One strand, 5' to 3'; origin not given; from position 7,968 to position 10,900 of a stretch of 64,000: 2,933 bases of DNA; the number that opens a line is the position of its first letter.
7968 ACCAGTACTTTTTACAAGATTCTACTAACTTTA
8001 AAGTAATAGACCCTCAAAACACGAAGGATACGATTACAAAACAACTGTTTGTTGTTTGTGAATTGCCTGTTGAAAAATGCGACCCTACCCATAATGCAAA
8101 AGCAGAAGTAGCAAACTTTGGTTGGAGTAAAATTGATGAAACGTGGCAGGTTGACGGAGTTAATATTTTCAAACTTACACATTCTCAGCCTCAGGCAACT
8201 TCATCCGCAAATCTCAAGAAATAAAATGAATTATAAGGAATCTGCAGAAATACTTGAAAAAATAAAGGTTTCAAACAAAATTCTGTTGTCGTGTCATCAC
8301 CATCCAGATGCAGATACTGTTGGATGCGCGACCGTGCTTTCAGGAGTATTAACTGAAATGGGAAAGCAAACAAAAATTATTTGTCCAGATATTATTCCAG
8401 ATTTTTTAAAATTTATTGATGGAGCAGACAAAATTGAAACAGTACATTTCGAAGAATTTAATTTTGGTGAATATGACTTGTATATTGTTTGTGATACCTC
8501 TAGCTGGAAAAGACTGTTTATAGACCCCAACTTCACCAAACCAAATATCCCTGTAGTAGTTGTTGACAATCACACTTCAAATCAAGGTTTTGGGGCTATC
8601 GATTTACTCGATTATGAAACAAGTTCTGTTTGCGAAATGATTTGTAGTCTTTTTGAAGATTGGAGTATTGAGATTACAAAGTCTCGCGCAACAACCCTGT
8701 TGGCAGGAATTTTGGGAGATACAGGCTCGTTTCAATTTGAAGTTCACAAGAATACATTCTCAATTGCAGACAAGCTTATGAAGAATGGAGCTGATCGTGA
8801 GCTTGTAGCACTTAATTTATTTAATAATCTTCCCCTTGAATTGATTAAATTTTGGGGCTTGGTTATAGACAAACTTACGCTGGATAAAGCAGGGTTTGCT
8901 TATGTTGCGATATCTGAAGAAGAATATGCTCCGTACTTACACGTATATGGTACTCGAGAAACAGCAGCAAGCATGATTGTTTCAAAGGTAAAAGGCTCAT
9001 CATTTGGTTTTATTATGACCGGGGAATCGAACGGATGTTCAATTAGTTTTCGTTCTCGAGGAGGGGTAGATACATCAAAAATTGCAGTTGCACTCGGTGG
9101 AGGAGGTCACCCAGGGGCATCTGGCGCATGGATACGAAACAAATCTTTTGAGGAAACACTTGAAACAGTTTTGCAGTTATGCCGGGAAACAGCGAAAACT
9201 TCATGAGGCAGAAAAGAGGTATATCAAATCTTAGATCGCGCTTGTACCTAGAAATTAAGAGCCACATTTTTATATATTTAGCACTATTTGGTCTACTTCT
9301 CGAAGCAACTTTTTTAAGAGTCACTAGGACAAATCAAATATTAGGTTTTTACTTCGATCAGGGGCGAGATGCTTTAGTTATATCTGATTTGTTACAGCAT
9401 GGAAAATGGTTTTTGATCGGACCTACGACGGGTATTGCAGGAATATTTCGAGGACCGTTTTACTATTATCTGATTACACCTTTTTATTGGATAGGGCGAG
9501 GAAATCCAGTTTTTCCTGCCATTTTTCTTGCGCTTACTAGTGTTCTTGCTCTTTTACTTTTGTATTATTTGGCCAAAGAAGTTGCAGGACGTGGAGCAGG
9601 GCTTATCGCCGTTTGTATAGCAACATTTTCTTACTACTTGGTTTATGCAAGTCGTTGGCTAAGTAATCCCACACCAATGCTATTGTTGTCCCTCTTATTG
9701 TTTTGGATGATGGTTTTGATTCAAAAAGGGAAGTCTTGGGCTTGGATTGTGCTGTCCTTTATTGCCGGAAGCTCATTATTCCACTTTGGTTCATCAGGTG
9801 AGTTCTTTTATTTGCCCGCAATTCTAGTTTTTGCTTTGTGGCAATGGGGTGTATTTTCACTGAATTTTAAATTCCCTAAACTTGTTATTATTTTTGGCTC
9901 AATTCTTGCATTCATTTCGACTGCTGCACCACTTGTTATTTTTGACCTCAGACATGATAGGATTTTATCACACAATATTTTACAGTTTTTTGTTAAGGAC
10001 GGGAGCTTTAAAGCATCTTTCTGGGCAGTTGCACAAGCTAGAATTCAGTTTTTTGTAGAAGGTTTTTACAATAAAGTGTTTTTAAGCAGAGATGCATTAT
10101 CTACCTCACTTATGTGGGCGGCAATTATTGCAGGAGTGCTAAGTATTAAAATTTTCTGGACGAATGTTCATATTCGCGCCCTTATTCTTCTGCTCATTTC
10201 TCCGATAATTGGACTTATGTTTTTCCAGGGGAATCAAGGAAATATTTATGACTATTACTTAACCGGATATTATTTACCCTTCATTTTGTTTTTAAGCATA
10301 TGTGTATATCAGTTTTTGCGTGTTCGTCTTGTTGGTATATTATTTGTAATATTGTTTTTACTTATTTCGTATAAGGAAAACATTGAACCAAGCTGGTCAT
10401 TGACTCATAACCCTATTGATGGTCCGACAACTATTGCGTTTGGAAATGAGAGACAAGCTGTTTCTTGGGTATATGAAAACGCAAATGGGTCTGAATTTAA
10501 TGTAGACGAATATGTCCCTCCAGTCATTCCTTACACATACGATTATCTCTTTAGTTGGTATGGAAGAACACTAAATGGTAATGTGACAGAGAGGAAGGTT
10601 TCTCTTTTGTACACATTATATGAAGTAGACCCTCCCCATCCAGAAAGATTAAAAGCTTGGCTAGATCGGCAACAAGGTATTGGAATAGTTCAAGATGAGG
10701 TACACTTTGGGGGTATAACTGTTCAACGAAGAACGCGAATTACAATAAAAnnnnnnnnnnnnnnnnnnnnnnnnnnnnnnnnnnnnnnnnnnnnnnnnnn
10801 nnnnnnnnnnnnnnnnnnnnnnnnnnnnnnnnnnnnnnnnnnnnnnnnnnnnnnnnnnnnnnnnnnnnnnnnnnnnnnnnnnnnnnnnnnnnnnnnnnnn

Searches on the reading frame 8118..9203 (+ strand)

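Call 15: search_protein_families(library=pfam, proteins=[window:8118-9203:+], max_evalue=0.001)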
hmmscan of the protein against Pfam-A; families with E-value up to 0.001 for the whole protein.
window:8118-9203:+ (362 aa): 2 families
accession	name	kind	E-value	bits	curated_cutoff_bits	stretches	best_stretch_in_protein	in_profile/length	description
PF01368.27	DHH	-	1.2e-11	45.4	28.1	1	54-198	1-125/125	DHH family, N-terminal domain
PF02272.25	DHHA1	-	1.9e-09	38.4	25.9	1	283-356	21-101/102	DHHA1 domain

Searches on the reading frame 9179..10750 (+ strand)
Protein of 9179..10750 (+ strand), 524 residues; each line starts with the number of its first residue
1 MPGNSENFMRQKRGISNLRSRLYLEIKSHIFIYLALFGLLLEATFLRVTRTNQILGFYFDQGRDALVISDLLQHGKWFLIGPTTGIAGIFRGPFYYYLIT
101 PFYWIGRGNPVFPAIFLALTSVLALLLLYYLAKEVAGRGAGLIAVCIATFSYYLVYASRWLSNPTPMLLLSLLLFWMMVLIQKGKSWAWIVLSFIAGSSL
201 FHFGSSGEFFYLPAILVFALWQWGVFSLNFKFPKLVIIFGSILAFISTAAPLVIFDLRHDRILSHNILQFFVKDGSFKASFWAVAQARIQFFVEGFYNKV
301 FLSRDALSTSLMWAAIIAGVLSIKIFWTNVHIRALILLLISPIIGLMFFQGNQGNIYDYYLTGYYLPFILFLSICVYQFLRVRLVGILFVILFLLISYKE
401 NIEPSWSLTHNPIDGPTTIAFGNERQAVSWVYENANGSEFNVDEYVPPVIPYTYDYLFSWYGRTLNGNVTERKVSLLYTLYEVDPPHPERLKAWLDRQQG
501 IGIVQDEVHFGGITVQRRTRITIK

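Call 15: search_protein_families(library=pfam, proteins=[window:9179-10750:+], max_evalue=0.001)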
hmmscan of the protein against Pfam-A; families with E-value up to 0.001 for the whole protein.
window:9179-10750:+ (524 aa): 1 family
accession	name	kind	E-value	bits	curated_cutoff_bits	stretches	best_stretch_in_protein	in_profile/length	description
PF13231.12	PMT_2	-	4.2e-08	34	26.1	1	92-243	3-153/160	Dolichyl-phosphate-mannose-protein mannosyltransferase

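Call 68: search_protein_families(library=ncbifam, proteins=[window:9179-10750:+], max_evalue=0.001)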
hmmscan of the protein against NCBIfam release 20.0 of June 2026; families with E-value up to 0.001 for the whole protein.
window:9179-10750:+ (524 aa): 0 families
